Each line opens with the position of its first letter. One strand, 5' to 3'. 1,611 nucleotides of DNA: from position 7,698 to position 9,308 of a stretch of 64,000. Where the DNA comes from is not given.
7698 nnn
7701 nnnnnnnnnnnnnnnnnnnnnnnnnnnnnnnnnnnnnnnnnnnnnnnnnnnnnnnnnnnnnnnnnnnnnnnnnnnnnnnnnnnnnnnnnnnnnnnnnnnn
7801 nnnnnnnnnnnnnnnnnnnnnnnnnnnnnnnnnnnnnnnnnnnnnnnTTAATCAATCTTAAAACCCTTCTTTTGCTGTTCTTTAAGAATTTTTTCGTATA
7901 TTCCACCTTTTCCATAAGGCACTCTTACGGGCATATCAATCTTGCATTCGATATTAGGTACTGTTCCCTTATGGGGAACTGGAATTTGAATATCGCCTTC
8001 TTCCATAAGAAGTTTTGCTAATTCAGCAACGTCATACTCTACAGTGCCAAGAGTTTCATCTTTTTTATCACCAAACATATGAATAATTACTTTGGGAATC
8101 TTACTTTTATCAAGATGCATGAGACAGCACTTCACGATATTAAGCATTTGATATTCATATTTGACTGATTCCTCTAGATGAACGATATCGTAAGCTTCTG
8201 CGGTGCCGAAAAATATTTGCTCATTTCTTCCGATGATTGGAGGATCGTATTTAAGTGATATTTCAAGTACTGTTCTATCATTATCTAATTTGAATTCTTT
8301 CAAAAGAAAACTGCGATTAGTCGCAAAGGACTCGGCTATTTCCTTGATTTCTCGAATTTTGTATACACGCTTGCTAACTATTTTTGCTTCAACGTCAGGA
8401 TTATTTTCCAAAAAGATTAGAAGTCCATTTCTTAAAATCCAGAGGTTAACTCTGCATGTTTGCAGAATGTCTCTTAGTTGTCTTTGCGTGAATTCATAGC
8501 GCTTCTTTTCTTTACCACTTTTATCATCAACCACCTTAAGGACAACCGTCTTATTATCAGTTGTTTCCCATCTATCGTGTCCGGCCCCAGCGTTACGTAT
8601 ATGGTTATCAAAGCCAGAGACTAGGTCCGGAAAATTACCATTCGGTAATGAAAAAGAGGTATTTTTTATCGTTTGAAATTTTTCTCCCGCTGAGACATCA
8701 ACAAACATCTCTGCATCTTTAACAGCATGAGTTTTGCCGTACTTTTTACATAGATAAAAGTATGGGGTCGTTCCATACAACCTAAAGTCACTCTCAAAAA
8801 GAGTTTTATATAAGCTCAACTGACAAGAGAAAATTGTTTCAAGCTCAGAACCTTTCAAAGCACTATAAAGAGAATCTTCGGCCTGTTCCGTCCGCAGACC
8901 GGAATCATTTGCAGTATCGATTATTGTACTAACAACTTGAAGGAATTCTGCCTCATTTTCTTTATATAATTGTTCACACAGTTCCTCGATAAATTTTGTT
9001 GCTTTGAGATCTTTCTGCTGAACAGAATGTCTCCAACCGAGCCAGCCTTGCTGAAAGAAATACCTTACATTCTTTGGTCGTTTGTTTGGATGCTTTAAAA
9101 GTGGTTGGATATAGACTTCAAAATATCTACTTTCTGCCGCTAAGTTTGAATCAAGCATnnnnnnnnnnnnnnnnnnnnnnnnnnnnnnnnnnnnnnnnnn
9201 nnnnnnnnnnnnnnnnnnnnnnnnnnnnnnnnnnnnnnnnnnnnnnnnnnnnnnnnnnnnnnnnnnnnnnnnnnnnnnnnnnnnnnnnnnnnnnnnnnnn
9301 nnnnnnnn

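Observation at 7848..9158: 436-aa island protein with an HEPN-like R-N-x4-H motif, translationally coupled to the DHFR-like gene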

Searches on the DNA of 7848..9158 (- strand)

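Call 99: search_rna_families(sources=[L002, L003, L007, L009, L013, L020, L028, L031], threshold=gathering)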
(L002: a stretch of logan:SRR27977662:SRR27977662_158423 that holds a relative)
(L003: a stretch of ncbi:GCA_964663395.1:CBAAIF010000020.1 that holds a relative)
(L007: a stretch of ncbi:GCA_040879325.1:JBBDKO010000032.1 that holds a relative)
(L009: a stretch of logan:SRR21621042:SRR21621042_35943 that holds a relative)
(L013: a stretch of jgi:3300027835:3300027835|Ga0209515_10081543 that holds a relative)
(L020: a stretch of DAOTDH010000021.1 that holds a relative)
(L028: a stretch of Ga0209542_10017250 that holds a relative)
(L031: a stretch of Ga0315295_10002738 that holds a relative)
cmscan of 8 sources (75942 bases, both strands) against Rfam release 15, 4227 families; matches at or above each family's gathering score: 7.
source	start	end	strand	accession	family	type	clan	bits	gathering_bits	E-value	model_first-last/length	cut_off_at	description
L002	10068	10195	+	RF03000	LOOT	Gene; sRNA;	-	86.1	46.4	8.4e-15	1-121/121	no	LOOT RNA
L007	2992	3115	+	RF03000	LOOT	Gene; sRNA;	-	82.5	46.4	5.9e-14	1-121/121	no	LOOT RNA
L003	757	829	+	RF00005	tRNA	Gene; tRNA;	CL00001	70.4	29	2.9e-13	1-71/71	no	tRNA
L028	10787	10906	+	RF03000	LOOT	Gene; sRNA;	-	68.3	46.4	1.2e-10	1-121/121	no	LOOT RNA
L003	839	911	+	RF00005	tRNA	Gene; tRNA;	CL00001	66.5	29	3.3e-12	1-71/71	no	tRNA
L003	6588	6658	+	RF00005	tRNA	Gene; tRNA;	CL00001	56.1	29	2.5e-09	1-71/71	no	tRNA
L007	1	54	+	RF00005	tRNA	Gene; tRNA;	CL00001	30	29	0.039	18-71/71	5'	tRNA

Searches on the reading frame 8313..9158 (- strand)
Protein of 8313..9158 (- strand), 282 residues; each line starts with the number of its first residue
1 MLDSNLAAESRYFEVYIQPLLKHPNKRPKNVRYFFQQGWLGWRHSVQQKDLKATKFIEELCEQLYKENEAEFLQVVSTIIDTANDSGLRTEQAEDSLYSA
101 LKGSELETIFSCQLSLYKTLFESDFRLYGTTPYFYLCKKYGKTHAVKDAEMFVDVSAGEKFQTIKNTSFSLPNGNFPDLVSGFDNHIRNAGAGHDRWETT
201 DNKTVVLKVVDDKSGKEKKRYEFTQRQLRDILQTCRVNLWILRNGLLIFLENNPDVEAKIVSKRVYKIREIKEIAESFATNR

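Call 51: predict_structure(alignment_id=A3)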
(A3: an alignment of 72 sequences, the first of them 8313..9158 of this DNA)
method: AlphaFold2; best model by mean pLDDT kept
length: 282 residues; sequences in the alignment: 72
mean_pLDDT: 95.9   pTM: 0.92
mean pLDDT of the five models: 95.9, 95.9, 95.8, 95.8, 95.3
residues with pLDDT >= 90: 270; 70-90: 9; 50-70: 2; < 50: 1
segments of 3 or more residues with pLDDT < 50: none
pLDDT, mean of each block of 10 residues (from residue 1): 81 98 93 95 97 98 98 98 96 97 97 98 98 98 96 98 97 96 96 93 98 95 98 98 99 97 92 91 81
secondary structure, 60 per line:
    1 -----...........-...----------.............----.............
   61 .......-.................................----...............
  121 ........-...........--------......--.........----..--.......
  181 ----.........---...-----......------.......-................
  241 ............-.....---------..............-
elements in order: H6-16 H31-43 H48-67 H69-101 H106-128 H130-140 H149-154 H157-165 H176-180 H185-193 E197-199 E205-210 E217-223 H225-252 H254-258 H268-281

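Call 53: fold_search(model_id=the predicted structure, library=pdb)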
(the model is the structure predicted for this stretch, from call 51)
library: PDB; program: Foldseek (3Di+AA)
matches with E <= 10: 67; with E <= 0.001: 0
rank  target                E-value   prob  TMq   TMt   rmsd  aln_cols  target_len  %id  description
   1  8uxn_A                1.7e+00  0.06  0.15  0.15  31.2       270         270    9  Caulobacter crescentus FljM flagellar filament (symmetrized) (released 2024-06-26)
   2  8uxk_A                2.0e+00  0.12  0.22  0.23  24.7       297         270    8  Caulobacter crescentus FljL flagellar filament (asymmetrical) (released 2024-08-28)
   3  9qle                  2.6e+00  0.12  0.19  0.05  17.8       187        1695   12  Human myoferlin (1-1997) in complex with an MSP2N2 lipid nanodisc (15 mol% DOPS, 2 mol% PI(4,5)P2) (released 2025-06-04)
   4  9cef_A                2.6e+00  0.05  0.15  0.16  31.8       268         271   10  Caulobacter crescentus FljN flagellar filament (symmetrized) (released 2024-08-28)
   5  8wdf                  3.1e+00  0.08  0.22  0.23  21.9       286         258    9  Chemoreceptor PilJ from Pseudomonas aeruginosa PA14 (released 2024-07-24)
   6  9j2e_A                3.2e+00  0.03  0.12  0.10  19.8       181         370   13  Fe2+/pterin-dependent,apo SnPolE (released 2025-10-08)
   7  7sb2_B                3.4e+00  0.07  0.21  0.20  15.0       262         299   13  Structure of the periplasmic domain of GldM from Capnocytophaga canimorsus (released 2022-03-23)
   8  7dmf                  4.1e+00  0.07  0.18  0.25  17.2       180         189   12  A de novo protein that rigidly extends the structure of tVHS-like domain in tepsin with a new designed domain (released 2021-12-08)
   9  8pw5_p                4.5e+00  0.08  0.22  0.23   9.4       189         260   10  CS respirasome from murine liver (released 2024-04-24)
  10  5k04_A                4.5e+00  0.02  0.16  0.09  23.4       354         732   10  The NatB Acetyltransferase Complex Bound To CoA and MES (released 2017-04-19)
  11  9bv3_Y                5.2e+00  0.07  0.15  0.12  16.8       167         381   12  M1B Midnolin-Proteasome (released 2025-06-11)
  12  8oyy_B                5.2e+00  0.06  0.21  0.23  12.7       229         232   11  De novo designed soluble GPCR-like fold GLF_32 (released 2023-10-18)
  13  8usc_Y                5.2e+00  0.05  0.16  0.13  16.5       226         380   12  Nub1/Fat10-processing human 26S proteasome (released 2024-11-06)
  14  8itl_R                5.2e+00  0.02  0.10  0.11  18.1       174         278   11  Cryo-EM structure of GIPR splice variant 1 (SV1) in complex with Gs protein (released 2023-10-18)
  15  2ix8                  5.2e+00  0.01  0.13  0.06  21.3       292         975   12  MODEL FOR EEF3 BOUND TO AN 80S RIBOSOME (released 2007-07-10)
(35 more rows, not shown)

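Call 64: fold_search(model_id=the predicted structure, library=viral)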
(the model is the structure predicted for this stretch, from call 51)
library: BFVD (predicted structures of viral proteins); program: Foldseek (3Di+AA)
matches with E <= 10: 174; with E <= 0.001: 0
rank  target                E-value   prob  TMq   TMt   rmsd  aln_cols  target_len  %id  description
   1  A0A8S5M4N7            4.0e-01  0.21  0.19  0.23  17.9       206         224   11  Uncharacterized protein [Siphoviridae sp. ct0d96]
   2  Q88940                4.6e-01  0.10  0.16  0.15  16.1       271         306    8  ORF-B protein [Walleye dermal sarcoma virus]
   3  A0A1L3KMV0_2          7.3e-01  0.09  0.18  0.06  18.5       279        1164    9  RNA-directed RNA polymerase L [Beihai hermit crab virus 3]
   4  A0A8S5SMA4            9.7e-01  0.16  0.17  0.21  16.0       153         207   11  Uncharacterized protein [Myoviridae sp. ctgEf1]
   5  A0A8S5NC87            1.0e+00  0.63  0.32  0.43   7.1       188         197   10  Uncharacterized protein [Siphoviridae sp. ctwWa4]
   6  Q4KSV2                1.1e+00  0.08  0.17  0.22  16.8       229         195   13  ORF-128 peptide [Chrysodeixis chalcites nucleopolyhedrovirus]
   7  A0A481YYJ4            1.2e+00  0.13  0.19  0.24  25.2       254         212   10  Transmembrane protein [Marseillevirus LCMAC201]
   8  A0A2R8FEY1            1.4e+00  0.03  0.10  0.12  24.9       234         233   14  F-box domain-containing protein [Brazilian cedratvirus IHUMI]
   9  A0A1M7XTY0            1.6e+00  0.04  0.10  0.12  19.6       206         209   13  F-box domain [Cedratvirus A11]
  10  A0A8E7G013            1.7e+00  0.10  0.15  0.16  18.8       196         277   10  (no name in the UniProt tables at hand)
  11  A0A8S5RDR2            1.7e+00  0.03  0.09  0.11  27.2       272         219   11  Uncharacterized protein [virus sp. ctkyY8]
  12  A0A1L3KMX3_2          1.8e+00  0.08  0.16  0.06  17.5       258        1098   10  RNA-directed RNA polymerase [Beihai barnacle virus 9]
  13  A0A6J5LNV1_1          2.0e+00  0.04  0.16  0.05  20.4       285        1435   12  N-acetyltransferase domain-containing protein [uncultured Caudovirales phage]
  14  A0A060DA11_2          2.0e+00  0.03  0.13  0.06  19.4       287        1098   11  Replicase [Fox fecal rhabdovirus]
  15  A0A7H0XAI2            2.1e+00  0.05  0.13  0.10  15.0       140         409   10  (no name in the UniProt tables at hand)
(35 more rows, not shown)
